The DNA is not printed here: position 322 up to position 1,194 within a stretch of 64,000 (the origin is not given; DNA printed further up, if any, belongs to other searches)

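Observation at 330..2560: AT-rich two-gene island: tandem PC4-like ssDNA binder coupled to a MORC-like GHKL ATPase, a candidate undescribed DNA-sensing or defence module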

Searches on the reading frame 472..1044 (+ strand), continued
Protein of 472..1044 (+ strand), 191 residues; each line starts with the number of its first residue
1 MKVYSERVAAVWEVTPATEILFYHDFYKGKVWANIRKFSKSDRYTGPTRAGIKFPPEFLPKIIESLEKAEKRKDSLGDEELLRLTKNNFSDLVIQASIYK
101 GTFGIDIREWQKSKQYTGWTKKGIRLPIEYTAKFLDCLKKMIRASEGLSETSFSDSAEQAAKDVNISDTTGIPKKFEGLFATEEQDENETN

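Call 61: fold_search(model_id=the predicted structure, library=pdb)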
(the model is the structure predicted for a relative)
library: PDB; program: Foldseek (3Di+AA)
matches with E <= 10: 858; with E <= 0.001: 14
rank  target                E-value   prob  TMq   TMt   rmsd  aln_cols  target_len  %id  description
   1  8chv_B                4.4e-06  1.00  0.52  0.65   4.3       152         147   12  Crystal structure of human PURA (fragment Glu57-Glu212, PUR repeat I and II) R140P mutant (released 2024-02-21)
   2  8cht_A                5.8e-06  1.00  0.53  0.69   3.6       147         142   12  Crystal structure of human PURA (fragment Glu57-Glu212, PUR repeat I and II) (released 2024-02-21)
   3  8cht_B                7.7e-06  1.00  0.54  0.70   3.8       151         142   13  Crystal structure of human PURA (fragment Glu57-Glu212, PUR repeat I and II) (released 2024-02-21)
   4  8cht_C                1.3e-05  1.00  0.52  0.66   4.5       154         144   14  Crystal structure of human PURA (fragment Glu57-Glu212, PUR repeat I and II) (released 2024-02-21)
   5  8chv_A                1.4e-05  1.00  0.50  0.63   4.9       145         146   12  Crystal structure of human PURA (fragment Glu57-Glu212, PUR repeat I and II) R140P mutant (released 2024-02-21)
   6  8cht_D                1.6e-05  1.00  0.55  0.70   4.5       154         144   13  Crystal structure of human PURA (fragment Glu57-Glu212, PUR repeat I and II) (released 2024-02-21)
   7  8chu_A                1.8e-05  1.00  0.52  0.68   4.4       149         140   13  Crystal structure of human PURA repeat I-II K97E mutant (released 2024-02-21)
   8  8chv_D                2.3e-05  1.00  0.50  0.65   4.5       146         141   11  Crystal structure of human PURA (fragment Glu57-Glu212, PUR repeat I and II) R140P mutant (released 2024-02-21)
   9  5fgp_A                2.7e-05  1.00  0.54  0.69   4.0       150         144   11  Crystal structure of D. melanogaster Pur-alpha repeat I-II in complex with DNA. (released 2016-01-20)
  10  8chu_B                3.8e-05  1.00  0.53  0.68   4.0       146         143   12  Crystal structure of human PURA repeat I-II K97E mutant (released 2024-02-21)
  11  3k44_B                7.4e-05  1.00  0.50  0.66   5.1       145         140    8  Crystal Structure of Drosophila melanogaster Pur-alpha (released 2009-10-27)
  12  8chv_C                1.5e-04  1.00  0.51  0.69   4.2       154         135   12  Crystal structure of human PURA (fragment Glu57-Glu212, PUR repeat I and II) R140P mutant (released 2024-02-21)
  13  3k44_A                1.5e-04  1.00  0.52  0.66   4.5       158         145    8  Crystal Structure of Drosophila melanogaster Pur-alpha (released 2009-10-27)
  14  2gje_D                8.0e-04  1.00  0.33  0.41   7.9       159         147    7  Structure of a guideRNA-binding protein complex bound to a gRNA (released 2006-09-05)
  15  4koo_D                1.2e-03  1.00  0.34  0.36   9.8       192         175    8  Crystal Structure of WHY1 from Arabidopsis thaliana (released 2013-11-13)
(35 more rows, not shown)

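Call 83: search_protein_families(library=phrogs, proteins=[window:472-1044:+], max_evalue=0.01)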
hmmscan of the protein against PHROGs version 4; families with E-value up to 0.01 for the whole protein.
window:472-1044:+ (191 aa): 1 family
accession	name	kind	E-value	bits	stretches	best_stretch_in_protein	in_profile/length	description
phrog_21559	-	unknown function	0.0026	18.9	0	31-55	9-30/70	-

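Call 85: search_dna_similar(query=window:472-1044:+, collection=plasmids, mode=protein, max_rows=10, max_evalue=0.001)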
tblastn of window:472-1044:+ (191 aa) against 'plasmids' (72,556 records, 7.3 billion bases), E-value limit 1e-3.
No match.

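Call 95: find_encoding_contigs(protein=P0132, flank=9000, max_places=3)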
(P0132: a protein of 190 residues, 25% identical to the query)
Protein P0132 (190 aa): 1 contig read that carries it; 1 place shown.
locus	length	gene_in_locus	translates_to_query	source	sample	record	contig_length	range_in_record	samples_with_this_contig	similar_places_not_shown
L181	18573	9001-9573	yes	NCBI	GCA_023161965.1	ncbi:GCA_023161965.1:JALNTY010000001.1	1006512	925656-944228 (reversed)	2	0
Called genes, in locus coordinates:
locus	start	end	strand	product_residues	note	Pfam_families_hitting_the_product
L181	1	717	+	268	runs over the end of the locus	PF14355:Abi_C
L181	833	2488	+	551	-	PF13245:AAA_19, PF00580:UvrD-helicase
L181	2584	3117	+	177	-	-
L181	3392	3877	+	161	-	-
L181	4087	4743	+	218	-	PF20473:MmeI_Mtase (weak)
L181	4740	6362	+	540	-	PF07669:Eco57I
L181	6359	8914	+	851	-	PF10544:T5orf172 (weak), PF04851:ResIII (weak)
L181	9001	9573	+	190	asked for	PF02229:PC4 (faint)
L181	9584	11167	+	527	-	PF02518:HATPase_c (weak), PF13589:HATPase_c_3, PF17942:Morc6_S5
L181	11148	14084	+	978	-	-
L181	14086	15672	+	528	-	PF09823:DUF2357, PF04411:PDDEXK_7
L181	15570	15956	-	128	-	-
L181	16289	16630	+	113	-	PF10543:ORF6N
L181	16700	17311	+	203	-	PF13338:AbiEi_4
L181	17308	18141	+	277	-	PF08843:AbiEii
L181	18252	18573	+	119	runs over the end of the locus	PF02604:PhdYeFM_antitox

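Call 97: search_protein_families(library=padloc, proteins=[L181:11148-14081:+, L181:14086-15669:+, L181:6359-8911:+], max_evalue=0.00001)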
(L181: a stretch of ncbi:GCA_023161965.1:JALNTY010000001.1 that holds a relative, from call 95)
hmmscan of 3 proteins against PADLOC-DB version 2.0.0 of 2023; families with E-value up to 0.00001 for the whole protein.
L181:11148-14081:+ (978 aa): 1 family
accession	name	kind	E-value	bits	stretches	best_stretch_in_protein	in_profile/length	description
PDLC04547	PDC-M26A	-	4.7e-53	178.8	2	694-766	360-432/724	-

L181:14086-15669:+ (528 aa): 0 families

L181:6359-8911:+ (851 aa): 1 family
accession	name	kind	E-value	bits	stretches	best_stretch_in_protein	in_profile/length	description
PDLC03626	REase_MTase_IIG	-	3.6e-33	112.3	1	155-647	180-677/1359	Type IIG restriction enzyme-methyltransferase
